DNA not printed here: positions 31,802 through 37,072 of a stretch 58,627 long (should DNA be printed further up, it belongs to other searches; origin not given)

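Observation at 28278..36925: AddB-like/AddA-like helicase-nuclease operon in an archaeal context, with iron-staple-type Cys4 nuclease modules on both subunits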

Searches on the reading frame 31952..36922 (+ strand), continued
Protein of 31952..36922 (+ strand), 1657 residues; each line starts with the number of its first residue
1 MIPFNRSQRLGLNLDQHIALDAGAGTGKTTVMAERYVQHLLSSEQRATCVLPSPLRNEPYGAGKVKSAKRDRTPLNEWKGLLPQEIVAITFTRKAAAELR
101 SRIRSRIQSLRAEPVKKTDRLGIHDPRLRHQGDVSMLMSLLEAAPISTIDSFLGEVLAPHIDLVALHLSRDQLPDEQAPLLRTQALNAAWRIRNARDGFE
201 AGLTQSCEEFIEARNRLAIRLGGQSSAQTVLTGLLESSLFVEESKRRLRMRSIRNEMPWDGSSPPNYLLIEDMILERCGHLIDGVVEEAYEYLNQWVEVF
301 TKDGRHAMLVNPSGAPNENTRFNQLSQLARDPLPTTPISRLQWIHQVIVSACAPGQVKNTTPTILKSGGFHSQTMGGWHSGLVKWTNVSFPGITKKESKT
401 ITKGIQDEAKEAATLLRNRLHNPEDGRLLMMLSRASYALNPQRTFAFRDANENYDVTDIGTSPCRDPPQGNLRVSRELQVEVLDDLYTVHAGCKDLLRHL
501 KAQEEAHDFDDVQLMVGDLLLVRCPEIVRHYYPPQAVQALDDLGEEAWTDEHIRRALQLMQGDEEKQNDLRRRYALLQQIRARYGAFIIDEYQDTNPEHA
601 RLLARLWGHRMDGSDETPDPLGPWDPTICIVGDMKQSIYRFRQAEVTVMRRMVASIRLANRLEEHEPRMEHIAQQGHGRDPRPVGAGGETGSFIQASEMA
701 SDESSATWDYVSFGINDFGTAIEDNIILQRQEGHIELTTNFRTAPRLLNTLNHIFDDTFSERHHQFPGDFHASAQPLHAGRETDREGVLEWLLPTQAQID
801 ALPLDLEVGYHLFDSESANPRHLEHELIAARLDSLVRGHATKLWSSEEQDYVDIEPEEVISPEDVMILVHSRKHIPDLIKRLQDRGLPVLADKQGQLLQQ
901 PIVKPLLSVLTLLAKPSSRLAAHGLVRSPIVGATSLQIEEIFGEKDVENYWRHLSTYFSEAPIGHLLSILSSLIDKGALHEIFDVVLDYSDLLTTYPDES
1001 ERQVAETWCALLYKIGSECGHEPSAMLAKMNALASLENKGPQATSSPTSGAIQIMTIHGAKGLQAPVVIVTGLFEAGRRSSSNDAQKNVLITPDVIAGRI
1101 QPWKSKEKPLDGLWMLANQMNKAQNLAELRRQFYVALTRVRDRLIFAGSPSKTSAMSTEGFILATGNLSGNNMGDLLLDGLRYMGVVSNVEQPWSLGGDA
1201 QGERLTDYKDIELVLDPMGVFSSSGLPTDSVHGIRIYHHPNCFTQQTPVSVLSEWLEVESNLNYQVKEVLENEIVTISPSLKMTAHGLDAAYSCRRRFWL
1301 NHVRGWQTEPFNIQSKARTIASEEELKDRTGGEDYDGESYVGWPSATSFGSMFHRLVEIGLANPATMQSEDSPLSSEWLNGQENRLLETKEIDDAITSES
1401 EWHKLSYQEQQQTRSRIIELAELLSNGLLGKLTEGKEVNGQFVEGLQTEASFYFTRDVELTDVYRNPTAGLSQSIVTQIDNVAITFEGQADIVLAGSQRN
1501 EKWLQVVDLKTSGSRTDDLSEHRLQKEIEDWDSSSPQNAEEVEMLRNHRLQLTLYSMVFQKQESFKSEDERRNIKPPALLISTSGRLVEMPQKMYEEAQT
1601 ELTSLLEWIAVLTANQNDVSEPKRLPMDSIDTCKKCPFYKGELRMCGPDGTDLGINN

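Call 72: search_protein_families(library=padloc, proteins=[window:31952-36922:+], max_evalue=0.01)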
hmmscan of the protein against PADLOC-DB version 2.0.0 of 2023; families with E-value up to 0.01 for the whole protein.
window:31952-36922:+ (1657 aa): 36 families (the best 25 are shown)
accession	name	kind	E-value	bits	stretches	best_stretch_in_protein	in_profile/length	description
PDLC00114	GajB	-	6.2e-19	66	1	857-1075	346-571/635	UrvD helicase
PDLC00122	GajB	-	1.2e-17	62.1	1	578-653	157-218/502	UrvD helicase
PDLC03802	RTasHel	-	3e-17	60.7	2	49-107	16-73/675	DRT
PDLC00117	GajB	-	1.5e-16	58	1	572-653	207-274/604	UrvD helicase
PDLC00123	GajB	-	6.7e-16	56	2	574-654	167-232/540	UrvD helicase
PDLC00103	GajB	-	2.4e-15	54.5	1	858-1074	342-543/612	UrvD helicase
PDLC00132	GajB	-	6.9e-15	52.7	0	579-650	210-267/625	UrvD helicase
PDLC00136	GajB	-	1e-11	42.4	1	571-662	194-271/570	UrvD helicase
PDLC00129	GajB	-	2.9e-11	40.7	1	575-657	218-285/594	UrvD helicase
PDLC00107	GajB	-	1.4e-10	38.5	1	1001-1152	426-560/587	UrvD helicase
PDLC00119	GajB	-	1.2e-09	35.7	1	573-647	208-267/565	UrvD helicase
PDLC00135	GajB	-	3.6e-09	34.1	1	15-105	20-72/603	UrvD helicase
PDLC00134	GajB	-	3.7e-08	30.9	0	80-109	58-87/431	UrvD helicase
PDLC00112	GajB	-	3.9e-08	30.4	1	568-654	196-267/581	UrvD helicase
PDLC00121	GajB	-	5e-08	29.9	0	581-653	200-255/565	UrvD helicase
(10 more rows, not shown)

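Call 76: search_dna_similar(query=window:31952-36922:+, collection=plasmids, mode=protein, max_evalue=0.00001, max_rows=15)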
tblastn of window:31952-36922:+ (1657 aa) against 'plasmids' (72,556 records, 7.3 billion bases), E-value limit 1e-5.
Records with a match: 39; places in all: 42; records where one place covers at least 80% of the query: 0.
Best place of each record, by identity: <60% 39.
By first word of the organism name: Sinorhizobium 4; Picosynechococcus 3; Halobacterium 2; Haloplanus 2; Halalkalicoccus 2; Deinococcus 2; Halapricum 1; Salinirubellus 1; Halomicrobium 1; Sulfurospirillum 1; and 20 more.
By predicted mobility (MOB-suite, as given by PLSDB): non-mobilizable 34; mobilizable 5.
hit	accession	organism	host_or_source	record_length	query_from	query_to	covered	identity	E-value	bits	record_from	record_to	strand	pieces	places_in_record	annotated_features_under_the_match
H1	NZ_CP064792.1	Halapricum desulfuricans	Elton hypersaline lake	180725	489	1161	41%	25.0%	2e-26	127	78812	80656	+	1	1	UvrD-helicase domain-containing protein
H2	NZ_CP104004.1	Salinirubellus salinus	cell cuture,Zhoushan marine solar ...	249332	565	1149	35%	26.3%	2e-28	132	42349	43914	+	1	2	UvrD-helicase domain-containing protein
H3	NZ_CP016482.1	Picosynechococcus sp. PCC 7117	cell culture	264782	581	1156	31%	28.1%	6e-11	134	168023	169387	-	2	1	UvrD-helicase domain-containing protein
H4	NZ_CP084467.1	Halomicrobium salinisoli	cell culture,gobi saline soil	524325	570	1149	35%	24.4%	6e-20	105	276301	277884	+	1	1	UvrD-helicase domain-containing protein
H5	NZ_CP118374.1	Sulfurospirillum sp. 'SP'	bacterial isolate,Wastewater treatment ...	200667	551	1147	36%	22.9%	3e-11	77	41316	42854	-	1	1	UvrD-helicase domain-containing protein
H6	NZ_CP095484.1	Halorientalis litorea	cell culture,salt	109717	576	1148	35%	23.6%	9e-23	114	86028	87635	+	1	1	UvrD-helicase domain-containing protein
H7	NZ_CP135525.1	Halomontanus rarus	Salt lake,Salt lake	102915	578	1148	34%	22.9%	9e-22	111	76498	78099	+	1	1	UvrD-helicase domain-containing protein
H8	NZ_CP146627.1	Halobacterium salinarum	-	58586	687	1164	29%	25.7%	6e-18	99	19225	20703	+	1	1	UvrD-helicase domain-containing protein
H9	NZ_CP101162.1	Halorarius halobius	cell culture,salt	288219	690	1149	28%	24.9%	7e-15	89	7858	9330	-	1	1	UvrD-helicase domain-containing protein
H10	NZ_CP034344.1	Haloplanus rallus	cell culture,Non-purified solar salt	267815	481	916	26%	25.6%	4e-7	63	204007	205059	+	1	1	UvrD-helicase domain-containing protein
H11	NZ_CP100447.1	Natrinema caseinilyticum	marine sediment,sediment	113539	699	1149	27%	24.7%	1e-16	94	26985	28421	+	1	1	UvrD-helicase domain-containing protein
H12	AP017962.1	[Synechococcus] sp. NIES-970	-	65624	735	1156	25%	26.4%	1e-10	75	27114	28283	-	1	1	addA: ATP-dependent nuclease subunit A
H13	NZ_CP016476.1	Picosynechococcus sp. PCC 7003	cell culture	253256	732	1152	25%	25.5%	4e-13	83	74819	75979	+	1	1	UvrD-helicase domain-containing protein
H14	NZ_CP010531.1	Haloarcula sp. CBA1115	monoisolate,Solar salt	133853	735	1149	25%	25.8%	3e-16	93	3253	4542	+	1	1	UvrD-helicase domain-containing protein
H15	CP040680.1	Halostella pelagica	pure culture,isolated from salted brown ...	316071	735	1149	25%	25.6%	1e-14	88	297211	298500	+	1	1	record has no annotation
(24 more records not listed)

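Call 78: get_annotated_region(hit=H1, flank=7000)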
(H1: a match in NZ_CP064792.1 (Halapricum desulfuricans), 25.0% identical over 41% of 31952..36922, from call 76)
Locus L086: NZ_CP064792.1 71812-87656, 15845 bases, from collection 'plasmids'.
description: Halapricum desulfuricans strain HSR-Est plasmid pHSR-Est01, complete sequence
organism: Halapricum desulfuricans (NCBI taxid 2841257)
taxonomy: Archaea; Euryarchaeota; Halobacteria; Halobacteriales; Haloarculaceae; Halapricum; Halapricum desulfuricans
host: -; source: Elton hypersaline lake; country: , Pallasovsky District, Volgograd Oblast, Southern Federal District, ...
typing (MOB-suite, as given by PLSDB): non-mobilizable
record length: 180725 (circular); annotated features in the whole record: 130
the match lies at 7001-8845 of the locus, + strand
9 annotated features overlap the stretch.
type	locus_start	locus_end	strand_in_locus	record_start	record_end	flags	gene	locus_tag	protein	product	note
CDS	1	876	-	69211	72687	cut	-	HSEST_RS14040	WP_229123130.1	AAA family ATPase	GO:0006302 - double-strand break repair [Evidence IEA]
CDS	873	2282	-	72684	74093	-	-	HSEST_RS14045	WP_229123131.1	DNA repair exonuclease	-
CDS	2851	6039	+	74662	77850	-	-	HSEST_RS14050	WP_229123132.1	PD-(D/E)XK nuclease family protein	-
CDS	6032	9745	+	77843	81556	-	-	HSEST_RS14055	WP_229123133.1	UvrD-helicase domain-containing protein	-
CDS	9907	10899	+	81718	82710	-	-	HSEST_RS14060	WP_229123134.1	metallophosphoesterase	-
CDS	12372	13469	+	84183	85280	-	-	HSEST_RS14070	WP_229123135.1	hypothetical protein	-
CDS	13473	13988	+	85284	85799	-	-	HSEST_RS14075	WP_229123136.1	hypothetical protein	-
CDS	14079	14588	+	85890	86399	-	-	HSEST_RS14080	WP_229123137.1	hypothetical protein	-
CDS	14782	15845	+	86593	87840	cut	-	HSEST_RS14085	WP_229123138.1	AAA family ATPase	-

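Call 79: get_annotated_region(hit=H2, flank=7000)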
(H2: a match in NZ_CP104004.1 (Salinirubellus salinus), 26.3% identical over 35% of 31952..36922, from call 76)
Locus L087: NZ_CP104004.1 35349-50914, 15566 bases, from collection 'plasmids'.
description: Salinirubellus salinus strain ZS-35-S2 plasmid unnamed1, complete sequence
organism: Salinirubellus salinus (NCBI taxid 1364945)
taxonomy: Archaea; Euryarchaeota; Halobacteria; Halobacteriales; Haloarculaceae; Salinirubellus; Salinirubellus salinus
host: -; source: cell cuture,Zhoushan marine solar saltern; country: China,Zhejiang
typing (MOB-suite, as given by PLSDB): non-mobilizable
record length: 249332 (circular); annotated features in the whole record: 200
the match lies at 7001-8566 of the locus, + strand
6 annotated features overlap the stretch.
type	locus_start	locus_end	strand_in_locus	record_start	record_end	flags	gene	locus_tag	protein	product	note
CDS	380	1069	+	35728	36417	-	-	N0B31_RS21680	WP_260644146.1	SOS response-associated peptidase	GO:0018142 - protein-DNA covalent cross-linking [Evidence IEA]; GO:0009432 - SOS response [Evidence IEA]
CDS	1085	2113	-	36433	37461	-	-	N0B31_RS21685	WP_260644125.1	Cdc6/Cdc18 family protein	-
CDS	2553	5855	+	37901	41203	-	-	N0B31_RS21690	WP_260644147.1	PD-(D/E)XK nuclease family protein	-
CDS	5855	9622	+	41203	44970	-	-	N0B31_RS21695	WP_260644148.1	UvrD-helicase domain-containing protein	-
CDS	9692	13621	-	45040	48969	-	-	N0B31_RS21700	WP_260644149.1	helicase-related protein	-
CDS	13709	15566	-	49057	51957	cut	-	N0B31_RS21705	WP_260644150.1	DUF1156 domain-containing protein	-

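Call 84: search_protein_families(library=ncbifam, proteins=[L086:2851-6036:+, L086:6032-9742:+, L087:2553-5852:+, L087:5855-9619:+], max_evalue=0.01)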
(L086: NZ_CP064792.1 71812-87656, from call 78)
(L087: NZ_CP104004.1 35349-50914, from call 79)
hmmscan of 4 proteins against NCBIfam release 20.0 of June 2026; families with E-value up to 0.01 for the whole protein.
L086:2851-6036:+ (1062 aa): 4 families
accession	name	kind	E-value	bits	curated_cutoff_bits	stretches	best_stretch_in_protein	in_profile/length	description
TIGR02773.1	addB_Gpos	equivalog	2.1e-21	75.4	903.7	3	843-932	895-983/1159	helicase-exonuclease AddAB subunit AddB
TIGR02786.1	addB_alphas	equivalog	1.7e-16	59.5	486.5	2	880-965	877-959/1024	double-strand break repair protein AddB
TIGR03623.1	TIGR03623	subfamily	2.1e-15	56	299.6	2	292-555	205-492/876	probable DNA repair protein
TIGR02774.1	rexB_recomb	equivalog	2.5e-14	52.7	718.35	1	299-767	303-802/1076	ATP-dependent nuclease subunit B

L086:6032-9742:+ (1237 aa): 15 families
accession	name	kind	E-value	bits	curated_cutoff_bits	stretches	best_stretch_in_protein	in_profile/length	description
TIGR02784.1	addA_alphas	equivalog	5.1e-101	339.7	860.75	2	121-1209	114-1132/1138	double-strand break repair helicase AddA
TIGR02785.1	addA_Gpos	equivalog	1.4e-92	311.3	707.65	2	24-928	3-881/1234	helicase-exonuclease AddAB subunit AddA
TIGR01073.1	pcrA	equivalog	1.3e-65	222.1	911.2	3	621-842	344-568/725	DNA helicase PcrA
TIGR00609.1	recB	equivalog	3e-63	214.4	696.05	3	616-1078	539-962/1175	exodeoxyribonuclease V subunit beta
NF008743.0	PRK11773.1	equivalog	2.7e-54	184.7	965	3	621-842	347-573/720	DNA helicase II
TIGR01075.1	uvrD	equivalog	4.8e-54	183.8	1144.45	3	622-841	343-567/715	DNA helicase II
TIGR01074.1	rep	equivalog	1.2e-45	156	951.45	3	622-841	342-570/668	DNA helicase Rep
NF010485.0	PRK13909.1-2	equivalog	1.1e-36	126.5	650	3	323-475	242-398/909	RecB-like helicase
NF008128.0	PRK10876.1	equivalog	4.6e-32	110.7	1697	3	362-475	326-437/1181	exodeoxyribonuclease V subunit beta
NF008172.0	PRK10919.1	equivalog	2.6e-28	98.6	1168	3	363-465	159-255/673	DNA helicase Rep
NF010487.0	PRK13909.1-4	equivalog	1.5e-26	92.9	759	3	364-531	277-433/924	RecB-like helicase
NF008276.0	PRK11054.1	equivalog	9.1e-23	80.6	543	2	373-467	397-482/684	DNA helicase IV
NF010484.0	PRK13909.1-1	equivalog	3.5e-20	71.4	1074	2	317-480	249-417/945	RecB-like helicase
NF010486.0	PRK13909.1-3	equivalog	1.2e-11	43.4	1109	1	340-473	260-395/921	RecB-like helicase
TIGR01447.1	recD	equivalog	7.6e-05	21.5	310.15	1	27-92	155-221/597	exodeoxyribonuclease V subunit alpha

L087:2553-5852:+ (1100 aa): 5 families
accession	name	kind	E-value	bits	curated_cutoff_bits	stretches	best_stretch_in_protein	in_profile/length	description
TIGR03623.1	TIGR03623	subfamily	4.3e-14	51.7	299.6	2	882-945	724-788/876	probable DNA repair protein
TIGR02786.1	addB_alphas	equivalog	3e-12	45.5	486.5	2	891-944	877-930/1024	double-strand break repair protein AddB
TIGR02774.1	rexB_recomb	equivalog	0.0001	20.9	718.35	0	885-963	868-951/1076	ATP-dependent nuclease subunit B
TIGR00372.1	cas4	equivalog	0.00027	20.8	65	0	732-785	2-53/180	CRISPR-associated protein Cas4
TIGR02773.1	addB_Gpos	equivalog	0.0032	15.1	903.7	0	720-811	773-865/1159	helicase-exonuclease AddAB subunit AddB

L087:5855-9619:+ (1255 aa): 18 families
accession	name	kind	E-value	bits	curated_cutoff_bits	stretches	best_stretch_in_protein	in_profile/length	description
TIGR02785.1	addA_Gpos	equivalog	1.2e-97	328.1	707.65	3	6-681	2-654/1234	helicase-exonuclease AddAB subunit AddA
TIGR02784.1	addA_alphas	equivalog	1.2e-81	275.6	860.75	2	101-1212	112-1131/1138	double-strand break repair helicase AddA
TIGR00609.1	recB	equivalog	1.3e-57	195.7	696.05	2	354-946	330-856/1175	exodeoxyribonuclease V subunit beta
TIGR01073.1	pcrA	equivalog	5.4e-56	190.3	911.2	3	348-454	164-259/725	DNA helicase PcrA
NF010485.0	PRK13909.1-2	equivalog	1.6e-42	145.8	650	4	345-510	280-431/909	RecB-like helicase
TIGR01074.1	rep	equivalog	5e-33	114.3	951.45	3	354-451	167-253/668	DNA helicase Rep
NF008743.0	PRK11773.1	equivalog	2.3e-32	112.2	965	3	4-145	8-130/720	DNA helicase II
TIGR01075.1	uvrD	equivalog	3.2e-32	111.7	1144.45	3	4-143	3-123/715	DNA helicase II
NF010487.0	PRK13909.1-4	equivalog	4e-30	104.8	759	3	354-508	285-425/924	RecB-like helicase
NF008128.0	PRK10876.1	equivalog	6.8e-30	103.5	1697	2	347-829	329-761/1181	exodeoxyribonuclease V subunit beta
NF008172.0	PRK10919.1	equivalog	8.3e-24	83.8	1168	3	347-450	161-253/673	DNA helicase Rep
NF008276.0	PRK11054.1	equivalog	2.3e-22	79.3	543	2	357-454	399-482/684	DNA helicase IV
NF010484.0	PRK13909.1-1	equivalog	5.6e-15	54.2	1074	2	19-100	6-86/945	RecB-like helicase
NF010486.0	PRK13909.1-3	equivalog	1.9e-14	52.7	1109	1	361-456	296-391/921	RecB-like helicase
TIGR03623.1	TIGR03623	subfamily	5.2e-05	21.6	299.6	1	1137-1224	725-806/876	probable DNA repair protein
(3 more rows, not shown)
